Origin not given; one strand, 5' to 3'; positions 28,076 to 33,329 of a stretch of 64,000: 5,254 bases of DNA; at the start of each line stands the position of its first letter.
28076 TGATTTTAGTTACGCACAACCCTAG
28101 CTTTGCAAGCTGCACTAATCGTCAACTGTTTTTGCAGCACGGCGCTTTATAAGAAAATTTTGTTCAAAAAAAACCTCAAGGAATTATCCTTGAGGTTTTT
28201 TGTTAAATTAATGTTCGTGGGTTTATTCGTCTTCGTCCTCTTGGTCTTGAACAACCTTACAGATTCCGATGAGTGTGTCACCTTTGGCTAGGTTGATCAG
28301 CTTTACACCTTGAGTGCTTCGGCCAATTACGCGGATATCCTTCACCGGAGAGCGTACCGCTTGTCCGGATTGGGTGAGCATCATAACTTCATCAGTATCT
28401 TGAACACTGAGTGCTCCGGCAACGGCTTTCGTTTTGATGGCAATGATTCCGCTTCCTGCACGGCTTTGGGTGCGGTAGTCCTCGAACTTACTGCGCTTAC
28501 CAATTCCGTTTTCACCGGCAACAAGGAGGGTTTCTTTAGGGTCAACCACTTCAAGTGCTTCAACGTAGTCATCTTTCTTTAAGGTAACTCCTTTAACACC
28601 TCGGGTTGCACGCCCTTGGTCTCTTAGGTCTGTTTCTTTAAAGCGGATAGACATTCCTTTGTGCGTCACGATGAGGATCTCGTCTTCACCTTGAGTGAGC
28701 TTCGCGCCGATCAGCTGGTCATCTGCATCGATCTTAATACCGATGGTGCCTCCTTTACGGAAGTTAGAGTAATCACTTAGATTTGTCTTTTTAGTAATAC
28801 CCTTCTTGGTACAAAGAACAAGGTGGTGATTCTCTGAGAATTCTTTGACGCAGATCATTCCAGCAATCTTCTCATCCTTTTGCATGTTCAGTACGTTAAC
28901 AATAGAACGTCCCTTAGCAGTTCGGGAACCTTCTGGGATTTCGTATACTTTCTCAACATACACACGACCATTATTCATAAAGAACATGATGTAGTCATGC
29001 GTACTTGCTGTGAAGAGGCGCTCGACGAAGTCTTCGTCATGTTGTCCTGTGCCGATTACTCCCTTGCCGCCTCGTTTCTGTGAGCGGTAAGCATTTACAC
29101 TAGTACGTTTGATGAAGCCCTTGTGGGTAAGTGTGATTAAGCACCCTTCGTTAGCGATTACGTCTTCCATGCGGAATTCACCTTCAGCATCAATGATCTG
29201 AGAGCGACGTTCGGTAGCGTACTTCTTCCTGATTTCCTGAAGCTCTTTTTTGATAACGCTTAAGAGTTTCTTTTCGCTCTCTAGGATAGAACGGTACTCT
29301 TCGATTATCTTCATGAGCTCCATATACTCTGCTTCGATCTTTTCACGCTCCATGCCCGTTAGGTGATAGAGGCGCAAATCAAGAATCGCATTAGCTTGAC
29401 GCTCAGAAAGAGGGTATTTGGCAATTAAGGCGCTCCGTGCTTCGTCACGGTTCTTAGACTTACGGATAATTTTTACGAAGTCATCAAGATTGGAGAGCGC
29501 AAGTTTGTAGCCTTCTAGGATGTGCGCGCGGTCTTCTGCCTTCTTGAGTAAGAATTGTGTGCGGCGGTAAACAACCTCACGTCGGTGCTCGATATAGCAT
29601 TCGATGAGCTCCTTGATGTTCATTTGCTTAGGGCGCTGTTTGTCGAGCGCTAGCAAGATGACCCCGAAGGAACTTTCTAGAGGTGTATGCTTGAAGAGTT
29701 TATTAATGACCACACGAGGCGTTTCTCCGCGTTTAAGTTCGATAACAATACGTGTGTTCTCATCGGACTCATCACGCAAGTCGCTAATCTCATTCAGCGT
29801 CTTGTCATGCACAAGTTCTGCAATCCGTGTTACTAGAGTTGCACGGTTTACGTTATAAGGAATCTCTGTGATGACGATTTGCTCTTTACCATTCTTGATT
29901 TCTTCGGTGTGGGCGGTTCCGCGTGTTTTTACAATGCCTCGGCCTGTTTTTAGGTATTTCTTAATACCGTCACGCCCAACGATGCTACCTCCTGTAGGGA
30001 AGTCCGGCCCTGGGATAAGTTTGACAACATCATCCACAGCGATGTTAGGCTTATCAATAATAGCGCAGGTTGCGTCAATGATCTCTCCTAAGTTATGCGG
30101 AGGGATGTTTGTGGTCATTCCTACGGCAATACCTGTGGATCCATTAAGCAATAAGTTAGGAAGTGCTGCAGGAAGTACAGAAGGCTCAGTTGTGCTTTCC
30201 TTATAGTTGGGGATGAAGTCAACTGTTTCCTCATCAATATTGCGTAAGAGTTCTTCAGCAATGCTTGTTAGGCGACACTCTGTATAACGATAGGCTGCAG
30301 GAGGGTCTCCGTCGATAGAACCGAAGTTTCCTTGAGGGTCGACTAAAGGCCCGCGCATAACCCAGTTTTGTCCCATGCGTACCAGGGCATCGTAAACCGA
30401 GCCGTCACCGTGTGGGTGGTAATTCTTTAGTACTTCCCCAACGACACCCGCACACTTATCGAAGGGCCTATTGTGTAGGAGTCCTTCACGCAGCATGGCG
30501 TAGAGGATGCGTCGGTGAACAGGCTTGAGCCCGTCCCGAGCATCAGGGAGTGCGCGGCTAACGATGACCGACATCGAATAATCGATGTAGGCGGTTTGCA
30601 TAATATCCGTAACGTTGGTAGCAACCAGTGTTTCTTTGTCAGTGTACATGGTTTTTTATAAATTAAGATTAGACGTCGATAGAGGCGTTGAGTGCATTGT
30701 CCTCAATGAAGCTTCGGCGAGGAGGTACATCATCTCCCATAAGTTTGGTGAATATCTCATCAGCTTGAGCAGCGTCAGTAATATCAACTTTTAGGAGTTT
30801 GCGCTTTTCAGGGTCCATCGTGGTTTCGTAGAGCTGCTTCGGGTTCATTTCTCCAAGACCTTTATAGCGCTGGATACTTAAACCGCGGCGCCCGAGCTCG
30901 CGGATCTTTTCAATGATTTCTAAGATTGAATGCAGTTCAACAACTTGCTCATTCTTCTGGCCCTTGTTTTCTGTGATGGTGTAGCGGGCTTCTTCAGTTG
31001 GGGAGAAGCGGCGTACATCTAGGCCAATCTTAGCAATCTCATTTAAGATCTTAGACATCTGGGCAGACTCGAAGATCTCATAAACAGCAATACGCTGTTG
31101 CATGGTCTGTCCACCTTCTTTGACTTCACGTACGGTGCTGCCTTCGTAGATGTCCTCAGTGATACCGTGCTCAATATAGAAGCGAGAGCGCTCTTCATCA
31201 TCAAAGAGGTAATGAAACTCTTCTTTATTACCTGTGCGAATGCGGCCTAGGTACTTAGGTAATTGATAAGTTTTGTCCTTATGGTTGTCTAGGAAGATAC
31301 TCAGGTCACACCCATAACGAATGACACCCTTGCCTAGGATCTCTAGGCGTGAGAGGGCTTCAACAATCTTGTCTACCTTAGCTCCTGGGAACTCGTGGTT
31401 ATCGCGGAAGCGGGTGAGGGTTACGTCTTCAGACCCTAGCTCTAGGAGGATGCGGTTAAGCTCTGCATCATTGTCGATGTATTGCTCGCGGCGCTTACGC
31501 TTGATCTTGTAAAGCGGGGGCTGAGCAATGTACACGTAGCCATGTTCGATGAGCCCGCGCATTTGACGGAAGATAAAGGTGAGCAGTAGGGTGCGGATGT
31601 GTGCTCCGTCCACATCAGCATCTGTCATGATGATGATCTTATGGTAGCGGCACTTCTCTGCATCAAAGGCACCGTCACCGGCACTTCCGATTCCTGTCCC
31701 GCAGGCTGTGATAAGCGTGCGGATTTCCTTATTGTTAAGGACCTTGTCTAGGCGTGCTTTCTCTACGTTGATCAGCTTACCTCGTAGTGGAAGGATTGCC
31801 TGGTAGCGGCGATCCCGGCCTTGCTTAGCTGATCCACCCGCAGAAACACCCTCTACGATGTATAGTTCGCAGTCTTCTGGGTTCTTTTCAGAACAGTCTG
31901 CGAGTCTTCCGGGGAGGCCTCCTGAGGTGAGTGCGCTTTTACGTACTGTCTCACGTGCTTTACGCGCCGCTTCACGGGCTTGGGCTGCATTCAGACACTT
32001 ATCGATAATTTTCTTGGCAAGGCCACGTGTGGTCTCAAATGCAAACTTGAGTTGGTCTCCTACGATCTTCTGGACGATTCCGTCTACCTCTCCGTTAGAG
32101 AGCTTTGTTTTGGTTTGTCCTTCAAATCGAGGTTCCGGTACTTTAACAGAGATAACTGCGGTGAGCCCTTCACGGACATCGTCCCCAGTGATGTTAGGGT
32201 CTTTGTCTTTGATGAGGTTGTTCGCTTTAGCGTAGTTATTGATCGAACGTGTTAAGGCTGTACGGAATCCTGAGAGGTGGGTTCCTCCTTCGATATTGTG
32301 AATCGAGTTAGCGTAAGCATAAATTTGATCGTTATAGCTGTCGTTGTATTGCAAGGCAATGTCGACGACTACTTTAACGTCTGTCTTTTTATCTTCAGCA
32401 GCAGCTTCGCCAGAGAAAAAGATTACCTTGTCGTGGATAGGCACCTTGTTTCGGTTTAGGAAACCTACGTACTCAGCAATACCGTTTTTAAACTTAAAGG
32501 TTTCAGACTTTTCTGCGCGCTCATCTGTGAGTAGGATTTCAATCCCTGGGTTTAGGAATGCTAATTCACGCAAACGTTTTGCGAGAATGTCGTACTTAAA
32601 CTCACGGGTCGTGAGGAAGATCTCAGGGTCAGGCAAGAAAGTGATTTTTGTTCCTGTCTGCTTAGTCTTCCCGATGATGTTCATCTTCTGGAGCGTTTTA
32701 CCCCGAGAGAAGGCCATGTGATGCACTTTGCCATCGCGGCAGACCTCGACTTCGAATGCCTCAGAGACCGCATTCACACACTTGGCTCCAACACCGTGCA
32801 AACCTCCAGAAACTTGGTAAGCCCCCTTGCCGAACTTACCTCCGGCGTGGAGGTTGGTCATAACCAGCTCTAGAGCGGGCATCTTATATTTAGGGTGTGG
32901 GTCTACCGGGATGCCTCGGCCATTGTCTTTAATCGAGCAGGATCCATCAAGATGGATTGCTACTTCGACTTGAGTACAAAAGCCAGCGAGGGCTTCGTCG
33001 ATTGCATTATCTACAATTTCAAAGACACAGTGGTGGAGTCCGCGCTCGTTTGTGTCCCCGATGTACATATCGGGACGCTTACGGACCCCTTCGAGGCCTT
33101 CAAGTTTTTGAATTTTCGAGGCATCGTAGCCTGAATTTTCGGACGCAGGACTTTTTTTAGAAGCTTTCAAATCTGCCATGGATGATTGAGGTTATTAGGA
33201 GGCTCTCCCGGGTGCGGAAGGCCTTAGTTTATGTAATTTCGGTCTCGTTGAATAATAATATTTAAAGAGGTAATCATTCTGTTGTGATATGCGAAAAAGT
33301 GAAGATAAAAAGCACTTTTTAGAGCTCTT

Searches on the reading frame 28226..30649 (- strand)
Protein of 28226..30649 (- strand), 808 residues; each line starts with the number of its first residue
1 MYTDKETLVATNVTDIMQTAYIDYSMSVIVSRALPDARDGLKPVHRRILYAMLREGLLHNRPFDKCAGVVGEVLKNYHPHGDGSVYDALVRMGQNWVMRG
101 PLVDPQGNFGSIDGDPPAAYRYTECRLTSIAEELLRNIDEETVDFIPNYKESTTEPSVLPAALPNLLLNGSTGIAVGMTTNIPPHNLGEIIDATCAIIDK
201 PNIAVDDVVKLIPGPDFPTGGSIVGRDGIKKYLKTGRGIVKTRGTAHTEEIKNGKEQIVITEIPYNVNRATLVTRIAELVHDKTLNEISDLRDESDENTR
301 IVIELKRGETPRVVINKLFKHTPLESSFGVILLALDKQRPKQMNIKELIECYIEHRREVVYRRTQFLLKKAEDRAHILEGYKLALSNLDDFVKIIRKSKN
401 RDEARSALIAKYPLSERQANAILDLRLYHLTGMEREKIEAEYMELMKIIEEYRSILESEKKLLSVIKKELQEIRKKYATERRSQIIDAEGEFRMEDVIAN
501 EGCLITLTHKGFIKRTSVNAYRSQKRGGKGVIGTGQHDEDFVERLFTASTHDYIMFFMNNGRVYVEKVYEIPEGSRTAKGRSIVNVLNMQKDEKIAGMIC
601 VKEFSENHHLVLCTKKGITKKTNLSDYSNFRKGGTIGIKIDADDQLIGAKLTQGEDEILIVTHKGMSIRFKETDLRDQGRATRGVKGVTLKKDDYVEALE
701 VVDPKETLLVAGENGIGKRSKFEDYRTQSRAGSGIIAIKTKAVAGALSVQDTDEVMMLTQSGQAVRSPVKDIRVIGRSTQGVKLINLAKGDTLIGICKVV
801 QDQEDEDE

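Call 62: search_protein_families(library=pfam, proteins=[window:28226-30649:-], max_evalue=0.0001)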
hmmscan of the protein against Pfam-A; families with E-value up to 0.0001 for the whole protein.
window:28226-30649:- (808 aa): 2 families
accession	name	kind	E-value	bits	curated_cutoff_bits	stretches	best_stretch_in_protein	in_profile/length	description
PF00521.26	DNA_topoisoIV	-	1.7e-160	535.1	31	1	32-471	1-432/432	DNA gyrase/topoisomerase IV, subunit A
PF03989.18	DNA_gyraseA_C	-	4.4e-69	228.2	27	6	656-703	1-48/48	DNA gyrase C-terminal domain, beta-propeller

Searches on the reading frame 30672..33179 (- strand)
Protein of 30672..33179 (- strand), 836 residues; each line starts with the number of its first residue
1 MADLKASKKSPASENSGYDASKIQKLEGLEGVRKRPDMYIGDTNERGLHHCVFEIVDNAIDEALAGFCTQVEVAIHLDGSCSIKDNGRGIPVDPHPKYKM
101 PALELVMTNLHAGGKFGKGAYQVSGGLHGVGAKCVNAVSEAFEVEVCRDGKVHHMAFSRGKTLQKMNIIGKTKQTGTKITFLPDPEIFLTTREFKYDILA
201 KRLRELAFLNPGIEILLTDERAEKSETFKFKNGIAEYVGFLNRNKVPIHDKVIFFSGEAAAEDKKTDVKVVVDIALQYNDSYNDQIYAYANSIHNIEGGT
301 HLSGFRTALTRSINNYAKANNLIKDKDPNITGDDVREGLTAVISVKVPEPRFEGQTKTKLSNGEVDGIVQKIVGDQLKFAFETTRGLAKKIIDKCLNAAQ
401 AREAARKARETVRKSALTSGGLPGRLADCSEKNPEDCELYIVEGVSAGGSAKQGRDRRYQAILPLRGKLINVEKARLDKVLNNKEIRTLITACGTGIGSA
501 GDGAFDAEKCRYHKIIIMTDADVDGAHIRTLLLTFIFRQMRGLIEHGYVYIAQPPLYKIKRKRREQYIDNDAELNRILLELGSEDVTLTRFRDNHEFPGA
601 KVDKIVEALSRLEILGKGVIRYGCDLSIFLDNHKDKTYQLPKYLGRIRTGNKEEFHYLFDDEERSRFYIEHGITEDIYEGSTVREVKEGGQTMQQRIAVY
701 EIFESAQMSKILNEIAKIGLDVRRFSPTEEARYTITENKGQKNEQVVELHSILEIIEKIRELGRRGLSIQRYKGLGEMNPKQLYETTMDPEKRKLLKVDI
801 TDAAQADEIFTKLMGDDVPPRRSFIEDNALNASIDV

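Call 62: search_protein_families(library=pfam, proteins=[window:30672-33179:-], max_evalue=0.0001)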
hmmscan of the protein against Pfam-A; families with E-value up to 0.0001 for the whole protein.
window:30672-33179:- (836 aa): 4 families
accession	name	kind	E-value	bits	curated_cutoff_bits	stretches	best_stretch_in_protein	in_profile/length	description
PF00204.31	DNA_gyraseB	-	4.1e-61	205.9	27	1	233-410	1-172/173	DNA gyrase B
PF00986.26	DNA_gyraseB_C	-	7.8e-30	103.3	29.8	1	765-826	2-63/63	DNA gyrase B subunit, carboxyl terminus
PF01751.28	Toprim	-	2.5e-18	66.5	23.1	1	438-553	1-95/96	Toprim domain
PF02518.31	HATPase_c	-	3.7e-15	56.8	26.4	1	44-184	2-108/111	Histidine kinase-, DNA gyrase B-, and HSP90-like ATPase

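Call 64: find_homologous_proteins(query=window:30672-33179:-, max_evalue=1e-100)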
Query window:30672-33179:- (836 aa): 8000 proteins with E <= 1e-100 among 8000 candidates; the best 120 are listed.
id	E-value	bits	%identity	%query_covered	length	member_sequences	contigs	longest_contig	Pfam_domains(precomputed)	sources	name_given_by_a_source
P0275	0.0e+0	1884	100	100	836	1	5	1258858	PF00986.27,PF02518.32,PF01751.29,PF00204.32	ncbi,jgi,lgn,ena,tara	tara:strand:+ start:39176 stop:41686 length:2511 start_codon:yes stop_codon:yes gene_type:complete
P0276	0.0e+0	1505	79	99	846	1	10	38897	PF00986.27,PF02518.32,PF01751.29,PF00204.32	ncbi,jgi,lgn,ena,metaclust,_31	metaclust:\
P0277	0.0e+0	1494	79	99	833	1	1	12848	PF00986.27,PF02518.32,PF01751.29,PF00204.32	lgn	-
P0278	0.0e+0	1488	78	100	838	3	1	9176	PF00986.27,PF02518.32,PF01751.29,PF00204.32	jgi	-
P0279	0.0e+0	1486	80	98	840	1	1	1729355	PF00986.27,PF02518.32,PF01751.29,PF00204.32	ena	-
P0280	0.0e+0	1486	79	99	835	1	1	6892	PF00986.27,PF02518.32,PF01751.29,PF00204.32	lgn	-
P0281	0.0e+0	1484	79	99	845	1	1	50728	PF00986.27,PF02518.32,PF01751.29,PF00204.32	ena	-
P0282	0.0e+0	1483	79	99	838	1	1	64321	PF00986.27,PF02518.32,PF01751.29,PF00204.32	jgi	-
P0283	0.0e+0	1480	78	100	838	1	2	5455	PF00986.27,PF02518.32,PF01751.29,PF00204.32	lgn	-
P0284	0.0e+0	1466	78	100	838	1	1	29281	PF00986.27,PF02518.32,PF01751.29,PF00204.32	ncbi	-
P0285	0.0e+0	1464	77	100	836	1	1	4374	PF00986.27,PF02518.32,PF01751.29,PF00204.32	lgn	-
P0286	0.0e+0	1460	78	98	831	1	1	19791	PF00986.27,PF02518.32,PF01751.29,PF00204.32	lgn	-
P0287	0.0e+0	1457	79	98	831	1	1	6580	PF00986.27,PF02518.32,PF01751.29,PF00204.32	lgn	-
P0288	0.0e+0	1457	78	98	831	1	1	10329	PF00986.27,PF02518.32,PF01751.29,PF00204.32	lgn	-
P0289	0.0e+0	1453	77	98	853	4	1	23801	PF00986.27,PF02518.32,PF01751.29,PF00204.32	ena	-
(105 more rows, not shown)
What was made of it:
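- Tried and rejected: I rejected this because the closest named GyrB relatives are Opitutales / Puniceicoccus-type Verrucomicrobiota at 75-79% identity (call 64).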
